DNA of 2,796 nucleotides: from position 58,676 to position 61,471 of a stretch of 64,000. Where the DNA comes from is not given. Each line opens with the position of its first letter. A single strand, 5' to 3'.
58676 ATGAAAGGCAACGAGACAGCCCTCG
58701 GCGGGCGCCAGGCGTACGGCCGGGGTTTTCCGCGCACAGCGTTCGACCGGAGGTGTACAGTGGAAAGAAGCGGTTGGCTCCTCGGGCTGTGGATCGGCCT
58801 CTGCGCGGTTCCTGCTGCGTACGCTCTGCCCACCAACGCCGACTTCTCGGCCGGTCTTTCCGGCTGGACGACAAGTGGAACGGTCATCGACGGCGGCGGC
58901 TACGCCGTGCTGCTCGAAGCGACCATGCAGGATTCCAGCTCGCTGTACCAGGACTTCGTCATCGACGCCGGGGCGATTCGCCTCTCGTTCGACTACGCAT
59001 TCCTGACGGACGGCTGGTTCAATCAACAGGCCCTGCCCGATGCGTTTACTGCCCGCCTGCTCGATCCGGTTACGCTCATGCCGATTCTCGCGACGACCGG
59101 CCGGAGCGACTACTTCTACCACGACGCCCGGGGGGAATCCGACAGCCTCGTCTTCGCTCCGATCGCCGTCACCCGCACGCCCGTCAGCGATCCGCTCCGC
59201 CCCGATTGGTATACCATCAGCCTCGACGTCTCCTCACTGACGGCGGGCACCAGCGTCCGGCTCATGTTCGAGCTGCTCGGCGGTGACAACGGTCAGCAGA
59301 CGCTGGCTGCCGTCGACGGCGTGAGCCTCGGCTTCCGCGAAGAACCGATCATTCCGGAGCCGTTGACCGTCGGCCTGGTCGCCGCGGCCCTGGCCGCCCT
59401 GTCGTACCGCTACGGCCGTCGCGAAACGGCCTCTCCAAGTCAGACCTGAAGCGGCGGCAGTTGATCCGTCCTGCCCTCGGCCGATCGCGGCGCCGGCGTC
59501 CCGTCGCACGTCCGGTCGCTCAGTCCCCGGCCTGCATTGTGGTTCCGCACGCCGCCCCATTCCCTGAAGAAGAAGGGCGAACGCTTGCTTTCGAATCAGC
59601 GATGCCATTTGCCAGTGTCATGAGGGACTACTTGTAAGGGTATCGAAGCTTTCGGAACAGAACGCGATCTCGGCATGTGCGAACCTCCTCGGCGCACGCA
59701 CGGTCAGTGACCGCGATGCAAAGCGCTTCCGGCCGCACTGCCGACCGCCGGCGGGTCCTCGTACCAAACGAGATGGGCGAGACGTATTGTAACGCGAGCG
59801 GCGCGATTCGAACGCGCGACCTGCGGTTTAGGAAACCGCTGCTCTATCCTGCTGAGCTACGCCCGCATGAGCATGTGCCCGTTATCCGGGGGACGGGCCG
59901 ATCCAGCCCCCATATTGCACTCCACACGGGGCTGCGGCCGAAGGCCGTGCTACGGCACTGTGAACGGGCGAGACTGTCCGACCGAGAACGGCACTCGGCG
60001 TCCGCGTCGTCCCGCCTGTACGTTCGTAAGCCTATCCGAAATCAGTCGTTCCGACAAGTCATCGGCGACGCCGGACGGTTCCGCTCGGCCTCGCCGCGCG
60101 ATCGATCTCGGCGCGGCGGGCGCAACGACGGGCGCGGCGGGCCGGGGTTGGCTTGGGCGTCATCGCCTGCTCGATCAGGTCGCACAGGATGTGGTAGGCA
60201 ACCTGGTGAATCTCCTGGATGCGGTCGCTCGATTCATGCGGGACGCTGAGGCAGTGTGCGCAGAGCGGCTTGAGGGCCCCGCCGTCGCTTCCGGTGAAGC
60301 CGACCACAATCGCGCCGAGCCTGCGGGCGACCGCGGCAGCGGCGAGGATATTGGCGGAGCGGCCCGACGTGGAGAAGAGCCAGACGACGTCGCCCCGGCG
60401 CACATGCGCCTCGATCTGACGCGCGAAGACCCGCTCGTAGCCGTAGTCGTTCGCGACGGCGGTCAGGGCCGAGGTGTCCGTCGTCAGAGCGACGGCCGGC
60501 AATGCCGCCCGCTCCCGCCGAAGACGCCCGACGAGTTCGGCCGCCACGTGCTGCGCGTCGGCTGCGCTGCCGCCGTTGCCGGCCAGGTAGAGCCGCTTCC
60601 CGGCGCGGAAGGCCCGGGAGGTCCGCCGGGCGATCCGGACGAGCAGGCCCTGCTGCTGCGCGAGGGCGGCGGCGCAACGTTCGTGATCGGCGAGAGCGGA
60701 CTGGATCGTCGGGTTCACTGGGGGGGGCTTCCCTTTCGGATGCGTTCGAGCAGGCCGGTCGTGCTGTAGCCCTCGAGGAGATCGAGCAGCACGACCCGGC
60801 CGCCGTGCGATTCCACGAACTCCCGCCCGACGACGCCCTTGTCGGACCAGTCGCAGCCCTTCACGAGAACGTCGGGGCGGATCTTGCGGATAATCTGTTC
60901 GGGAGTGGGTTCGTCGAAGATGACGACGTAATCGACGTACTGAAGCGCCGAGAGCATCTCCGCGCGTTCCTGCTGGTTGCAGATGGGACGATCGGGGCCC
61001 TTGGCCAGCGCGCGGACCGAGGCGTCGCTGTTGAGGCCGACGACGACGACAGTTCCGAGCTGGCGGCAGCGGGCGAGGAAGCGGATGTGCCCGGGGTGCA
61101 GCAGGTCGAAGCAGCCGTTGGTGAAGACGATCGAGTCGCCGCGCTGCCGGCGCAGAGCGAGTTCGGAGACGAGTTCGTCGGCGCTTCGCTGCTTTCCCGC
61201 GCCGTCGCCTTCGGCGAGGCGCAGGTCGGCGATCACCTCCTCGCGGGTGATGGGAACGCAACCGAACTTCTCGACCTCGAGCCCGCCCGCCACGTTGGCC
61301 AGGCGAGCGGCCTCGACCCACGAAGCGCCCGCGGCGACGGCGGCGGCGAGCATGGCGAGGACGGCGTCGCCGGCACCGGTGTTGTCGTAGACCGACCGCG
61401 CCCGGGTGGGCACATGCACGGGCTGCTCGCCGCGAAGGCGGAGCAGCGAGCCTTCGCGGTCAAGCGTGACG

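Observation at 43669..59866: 36-nt direct repeat of the tRNA-Arg(CCT) 3' half brackets a 16.2-kb integrase-less island whose cargo is one 14-kb gene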

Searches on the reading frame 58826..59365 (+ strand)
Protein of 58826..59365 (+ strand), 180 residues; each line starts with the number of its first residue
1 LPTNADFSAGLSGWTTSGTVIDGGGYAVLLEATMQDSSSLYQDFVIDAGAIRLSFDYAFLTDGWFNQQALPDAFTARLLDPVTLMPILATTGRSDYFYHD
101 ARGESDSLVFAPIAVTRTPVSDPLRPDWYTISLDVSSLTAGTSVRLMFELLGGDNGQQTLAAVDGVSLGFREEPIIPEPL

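Call 108: predict_structure(protein=window:58826-59365:+)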
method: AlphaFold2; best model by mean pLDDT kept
length: 180 residues; sequences in the alignment: 1
mean_pLDDT: 45.9   pTM: 0.44
mean pLDDT of the five models: 45.9, 44.2, 43.3, 37.4, 32.1
residues with pLDDT >= 90: 0; 70-90: 0; 50-70: 69; < 50: 111
segments of 3 or more residues with pLDDT < 50: 1-11, 22-24, 37-39, 47-109, 152-177
pLDDT, mean of each block of 10 residues (from residue 1): 35 52 52 53 47 38 32 38 46 39 42 61 58 61 55 43 33 42
secondary structure, 60 per line:
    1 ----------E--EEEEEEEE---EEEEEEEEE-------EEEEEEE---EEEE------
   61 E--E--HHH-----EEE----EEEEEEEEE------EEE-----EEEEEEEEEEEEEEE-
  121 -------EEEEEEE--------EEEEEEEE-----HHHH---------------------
elements in order: E14-21 E25-33 E41-47 E51-54 E75-77 E82-90 E97-99 E105-119 E128-134 E143-150 H156-159

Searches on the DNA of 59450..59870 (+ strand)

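Call 84: search_dna_similar(query=window:59450-59870:+, collection=phages, mode=distant, max_evalue=0.01, max_rows=10)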
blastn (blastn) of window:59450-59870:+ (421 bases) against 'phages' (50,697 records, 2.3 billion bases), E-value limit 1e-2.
Records with a match: 640; places in all: 647; records where one place covers at least 80% of the query: 0.
Best place of each record, by identity: 90-95% 1; 80-90% 433; 60-80% 206.
By first word of the organism name: Mycobacterium 263; Klebsiella 184; Gordonia 26; Enterobacter 24; Synechococcus 22; Aeromonas 15; Acinetobacter 12; Pseudomonas 11; Serratia 10; Streptomyces 9; and 28 more.
By host as written in the record: Mycobacterium smegmatis mc2 155 181; Klebsiella pneumoniae 49; Mycobacterium smegmatis mc#155 47; - 30; Gordonia terrae 3612 23; Mycobacterium smegmatis mc2155 16; Synechococcus 11; Klebsiella pneumoniae MRSN414780 10; and 133 more.
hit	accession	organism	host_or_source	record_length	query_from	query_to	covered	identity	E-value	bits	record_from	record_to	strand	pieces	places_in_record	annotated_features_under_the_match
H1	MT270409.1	Phaeobacter phage MD18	Phaeobacter inhibens DSM 17395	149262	349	420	17%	80.6%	4e-8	65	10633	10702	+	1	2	tRNA-Thr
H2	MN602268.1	Bacteriophage DSS3_MAL1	-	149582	349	420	17%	80.6%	4e-8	65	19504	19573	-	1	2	tRNA-Thr | tRNA-Arg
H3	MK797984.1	Pseudomonas phage vB_PaeM_PA5oct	-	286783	344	419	18%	76.3%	5e-6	57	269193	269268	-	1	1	tRNA-Arg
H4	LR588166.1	Pseudomonas phage vB_PaeM_MIJ3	-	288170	344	419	18%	76.3%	5e-6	57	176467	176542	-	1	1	tRNA-Arg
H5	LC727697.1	Pseudomonas phage sp. 30-2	Pseudomonas aeruginosa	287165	344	419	18%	76.3%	5e-6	57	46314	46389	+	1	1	tRNA-Arg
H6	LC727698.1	Pseudomonas phage sp. 30-3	Pseudomonas aeruginosa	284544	344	419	18%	76.3%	5e-6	57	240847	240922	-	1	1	tRNA-Arg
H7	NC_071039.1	Pseudomonas phage vB_PaeM_PA5oct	-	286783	344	419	18%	76.3%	5e-6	57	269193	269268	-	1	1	tRNA-Arg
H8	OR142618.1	Pseudomonas phage Callisto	Pseudomonas aeruginosa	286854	344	419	18%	76.3%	5e-6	57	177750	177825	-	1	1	tRNA-Arg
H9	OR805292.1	Pseudomonas phage Cassandra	Pseudomonas aeruginosa PAO1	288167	344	419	18%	76.3%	5e-6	57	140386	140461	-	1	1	tRNA-Arg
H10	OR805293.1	Pseudomonas phage Deifobo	Pseudomonas aeruginosa PAO1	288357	344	419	18%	76.3%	5e-6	57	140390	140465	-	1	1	tRNA-Arg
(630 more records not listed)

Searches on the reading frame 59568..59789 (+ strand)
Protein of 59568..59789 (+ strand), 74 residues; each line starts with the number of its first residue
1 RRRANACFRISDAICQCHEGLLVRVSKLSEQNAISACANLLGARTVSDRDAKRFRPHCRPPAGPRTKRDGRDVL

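Call 37: search_protein_families(library=pfam, proteins=[window:59568-59789:+], max_evalue=10)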
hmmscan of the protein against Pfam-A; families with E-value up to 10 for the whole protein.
window:59568-59789:+ (74 aa): 0 families

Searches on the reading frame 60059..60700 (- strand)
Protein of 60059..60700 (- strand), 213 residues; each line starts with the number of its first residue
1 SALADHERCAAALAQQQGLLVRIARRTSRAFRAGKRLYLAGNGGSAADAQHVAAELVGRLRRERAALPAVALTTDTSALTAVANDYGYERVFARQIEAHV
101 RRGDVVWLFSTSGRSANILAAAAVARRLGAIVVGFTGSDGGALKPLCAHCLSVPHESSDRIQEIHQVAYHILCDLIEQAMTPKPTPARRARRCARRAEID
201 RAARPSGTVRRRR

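Call 38: search_protein_families(library=pfam, proteins=[window:60059-60700:-], max_evalue=0.001)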
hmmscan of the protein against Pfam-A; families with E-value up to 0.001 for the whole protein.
window:60059-60700:- (213 aa): 2 families
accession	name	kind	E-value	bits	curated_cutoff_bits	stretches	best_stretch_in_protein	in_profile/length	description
PF13580.11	SIS_2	-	1.6e-26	93.4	27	1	10-137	11-138/138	SIS domain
PF01380.27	SIS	-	2.9e-08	34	25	1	95-156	46-107/131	SIS domain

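Call 62: find_homologous_proteins(query=window:60059-60700:-, max_evalue=1e-60)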
Query window:60059-60700:- (213 aa): 36 proteins with E <= 1e-60 among 8000 candidates.
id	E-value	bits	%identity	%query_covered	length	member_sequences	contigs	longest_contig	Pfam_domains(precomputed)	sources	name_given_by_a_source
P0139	5.3e-128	443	99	100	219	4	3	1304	PF01380.28,PF13580.12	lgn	-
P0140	4.3e-98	345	85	90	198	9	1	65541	PF01380.28,PF13580.12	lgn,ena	-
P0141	4.6e-78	280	68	86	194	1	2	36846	PF01380.28,PF13580.12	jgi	jgi:D-sedoheptulose 7-phosphate isomerase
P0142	1.5e-77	278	72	86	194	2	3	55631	PF01380.28,PF13580.12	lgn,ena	-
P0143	1.1e-75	272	67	88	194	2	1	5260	PF01380.28,PF13580.12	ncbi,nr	ncbi:MAG: SIS domain-containing protein [Phycisphaerae bacterium]|nr:SIS domain-containing protein [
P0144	3.1e-75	270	74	83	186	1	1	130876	PF01380.28,PF13580.12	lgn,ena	-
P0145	1.7e-73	265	70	84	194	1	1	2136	PF01380.28,PF13580.12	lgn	-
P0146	2.9e-72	261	67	86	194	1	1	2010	PF01380.28,PF13580.12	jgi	jgi:D-sedoheptulose 7-phosphate isomerase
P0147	3.4e-64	234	61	85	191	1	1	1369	PF01380.28,PF13580.12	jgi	jgi:D-sedoheptulose 7-phosphate isomerase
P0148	5.4e-64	234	63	84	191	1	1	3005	PF01380.28,PF13580.12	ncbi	-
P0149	5.5e-64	234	60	84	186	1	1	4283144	PF01380.28,PF13580.12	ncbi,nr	ncbi:MAG: SIS domain-containing protein [Planctomycetota bacterium]|nr:MAG: SIS domain-containing pr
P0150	6.9e-64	233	63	86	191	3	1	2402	PF01380.28,PF13580.12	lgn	-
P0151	9.0e-64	233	59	88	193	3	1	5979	PF01380.28,PF13580.12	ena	-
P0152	9.9e-64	233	60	83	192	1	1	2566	PF01380.28,PF13580.12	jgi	jgi:D-sedoheptulose 7-phosphate isomerase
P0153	1.3e-63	232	63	84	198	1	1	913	PF01380.28,PF13580.12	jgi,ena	-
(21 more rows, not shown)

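Call 63: find_encoding_contigs(protein=P0140, flank=10000, max_places=8)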
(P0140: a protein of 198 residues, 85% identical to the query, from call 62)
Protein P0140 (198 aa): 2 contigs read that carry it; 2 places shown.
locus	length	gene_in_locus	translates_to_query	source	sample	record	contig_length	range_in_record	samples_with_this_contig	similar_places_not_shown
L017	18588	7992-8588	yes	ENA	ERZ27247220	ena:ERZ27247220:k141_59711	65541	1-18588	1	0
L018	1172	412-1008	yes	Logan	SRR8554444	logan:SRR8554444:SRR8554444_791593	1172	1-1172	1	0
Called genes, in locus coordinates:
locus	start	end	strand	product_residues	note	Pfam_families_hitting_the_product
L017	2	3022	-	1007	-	?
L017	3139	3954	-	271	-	-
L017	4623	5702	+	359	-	PF02811:PHP (weak)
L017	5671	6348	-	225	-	PF13489:Methyltransf_23, PF05175:MTS, PF06325:PrmA, PF08241:Methyltransf_11 (weak), PF08242:Methyltransf_12 (weak), PF13649:Methyltransf_25, PF13847:Methyltransf_31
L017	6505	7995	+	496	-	PF00294:PfkB, PF01467:CTP_transf_like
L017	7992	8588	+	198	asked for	PF13580:SIS_2, PF01380:SIS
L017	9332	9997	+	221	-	-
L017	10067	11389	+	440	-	PF04371:PAD_porph (faint)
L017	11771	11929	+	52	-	-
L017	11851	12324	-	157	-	PF03073:TspO_MBR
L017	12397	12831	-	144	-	-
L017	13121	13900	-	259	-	-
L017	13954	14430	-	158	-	PF27226:AF_1845 (weak)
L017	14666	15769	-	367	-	PF01795:Methyltransf_5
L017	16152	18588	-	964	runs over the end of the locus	-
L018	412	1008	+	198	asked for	PF13580:SIS_2, PF01380:SIS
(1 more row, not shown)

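Call 65: find_encoding_contigs(protein=P0144, flank=10000, max_places=4)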
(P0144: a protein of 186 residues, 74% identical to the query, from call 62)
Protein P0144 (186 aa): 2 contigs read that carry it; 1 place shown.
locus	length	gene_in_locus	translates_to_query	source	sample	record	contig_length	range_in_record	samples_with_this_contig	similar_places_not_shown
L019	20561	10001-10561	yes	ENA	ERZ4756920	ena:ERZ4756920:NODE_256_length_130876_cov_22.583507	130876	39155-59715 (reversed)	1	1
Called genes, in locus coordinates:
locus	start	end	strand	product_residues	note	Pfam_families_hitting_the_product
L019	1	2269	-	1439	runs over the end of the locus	-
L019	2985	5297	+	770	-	PF17764:PriA_3primeBD, PF00270:DEAD, PF04851:ResIII, PF00271:Helicase_C (weak), PF18074:PriA_C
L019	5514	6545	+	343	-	PF01408:GFO_IDH_MocA, PF03447:NAD_binding_3 (weak), PF02894:GFO_IDH_MocA_C (weak), PF22725:GFO_IDH_MocA_C3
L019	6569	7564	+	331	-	PF01073:3Beta_HSD, PF01370:Epimerase, PF02719:Polysacc_synt_2, PF04321:RmlD_sub_bind, PF05368:NmrA, PF07993:NAD_binding_4, PF13460:NAD_binding_10, PF16363:GDP_Man_Dehyd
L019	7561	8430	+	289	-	PF13489:Methyltransf_23, PF13649:Methyltransf_25, PF13847:Methyltransf_31 (weak), PF08241:Methyltransf_11, PF08242:Methyltransf_12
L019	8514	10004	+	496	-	PF00294:PfkB, PF01467:CTP_transf_like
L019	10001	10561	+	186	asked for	PF13580:SIS_2, PF01380:SIS (weak)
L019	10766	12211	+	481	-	-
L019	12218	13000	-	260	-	PF01887:SAM_HAT_N, PF20257:SAM_HAT_C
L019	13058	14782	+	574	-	PF13231:PMT_2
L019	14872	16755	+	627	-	PF10502:Peptidase_S26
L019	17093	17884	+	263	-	PF00005:ABC_tran, PF13304:AAA_21 (faint)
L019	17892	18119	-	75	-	-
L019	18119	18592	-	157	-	PF20382:DUF6677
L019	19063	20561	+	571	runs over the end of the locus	PF01663:Phosphodiest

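Call 67: find_encoding_contigs(protein=P0142, flank=10000, max_places=4)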
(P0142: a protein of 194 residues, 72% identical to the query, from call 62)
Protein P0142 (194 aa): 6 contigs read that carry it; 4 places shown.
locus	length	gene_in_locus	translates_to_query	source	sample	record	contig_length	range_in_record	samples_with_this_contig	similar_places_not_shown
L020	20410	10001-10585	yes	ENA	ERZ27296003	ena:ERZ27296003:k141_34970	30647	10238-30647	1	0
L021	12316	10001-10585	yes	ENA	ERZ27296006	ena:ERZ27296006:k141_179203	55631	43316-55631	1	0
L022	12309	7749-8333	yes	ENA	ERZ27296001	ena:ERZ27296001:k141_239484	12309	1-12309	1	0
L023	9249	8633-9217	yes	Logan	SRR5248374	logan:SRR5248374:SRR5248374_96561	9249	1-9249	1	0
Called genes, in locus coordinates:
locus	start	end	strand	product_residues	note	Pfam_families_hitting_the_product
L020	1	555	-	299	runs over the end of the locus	PF00702:Hydrolase, PF12710:HAD (weak), PF13419:HAD_2 (weak)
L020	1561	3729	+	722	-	PF07584:BatA, PF13519:VWA_2 (weak)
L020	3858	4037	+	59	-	-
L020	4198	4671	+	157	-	PF07977:FabA, PF22818:ApeI-like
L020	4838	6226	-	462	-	PF00884:Sulfatase, PF01663:Phosphodiest, PF16347:SGSH_C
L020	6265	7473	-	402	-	-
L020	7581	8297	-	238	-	-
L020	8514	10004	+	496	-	PF00294:PfkB, PF01467:CTP_transf_like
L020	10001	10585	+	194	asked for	PF13580:SIS_2, PF01380:SIS (faint)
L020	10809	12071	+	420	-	-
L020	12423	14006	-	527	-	PF13506:Glyco_transf_21, PF00535:Glycos_transf_2, PF13641:Glyco_tranf_2_3, PF13632:Glyco_trans_2_3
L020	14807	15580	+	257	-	PF00702:Hydrolase, PF13344:Hydrolase_6, PF13242:Hydrolase_like, PF09419:PGP_phosphatase (weak)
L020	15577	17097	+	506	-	PF01266:DAO, PF16901:DAO_C (weak)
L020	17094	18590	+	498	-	PF07690:MFS_1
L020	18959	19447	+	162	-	PF01625:PMSR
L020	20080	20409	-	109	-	?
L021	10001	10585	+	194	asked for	PF13580:SIS_2, PF01380:SIS (faint)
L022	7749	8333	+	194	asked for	PF13580:SIS_2, PF01380:SIS (faint)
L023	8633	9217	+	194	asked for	PF13580:SIS_2, PF01380:SIS (faint)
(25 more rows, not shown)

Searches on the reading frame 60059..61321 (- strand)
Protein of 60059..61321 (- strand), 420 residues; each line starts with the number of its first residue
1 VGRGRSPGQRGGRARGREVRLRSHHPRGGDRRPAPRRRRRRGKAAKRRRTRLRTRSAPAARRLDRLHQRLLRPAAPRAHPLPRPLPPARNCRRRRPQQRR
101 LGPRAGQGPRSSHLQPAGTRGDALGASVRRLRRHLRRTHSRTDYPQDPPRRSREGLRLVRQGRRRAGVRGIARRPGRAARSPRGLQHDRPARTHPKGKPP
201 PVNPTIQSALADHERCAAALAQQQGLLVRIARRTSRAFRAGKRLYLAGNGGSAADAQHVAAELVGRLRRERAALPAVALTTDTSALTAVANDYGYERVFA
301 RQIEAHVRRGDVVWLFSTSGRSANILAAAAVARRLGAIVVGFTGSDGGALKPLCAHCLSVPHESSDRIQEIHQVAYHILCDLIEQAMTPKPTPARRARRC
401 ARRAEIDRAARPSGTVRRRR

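Call 7: search_protein_families(library=pfam, proteins=[window:60059-61321:-], max_evalue=0.01)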
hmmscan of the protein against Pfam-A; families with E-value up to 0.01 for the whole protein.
window:60059-61321:- (420 aa): 2 families
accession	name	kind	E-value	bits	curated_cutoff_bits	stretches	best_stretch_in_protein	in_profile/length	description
PF13580.11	SIS_2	-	8.4e-26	91.1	27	1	217-344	11-138/138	SIS domain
PF01380.27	SIS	-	1.9e-07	31.4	25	1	302-363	46-107/131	SIS domain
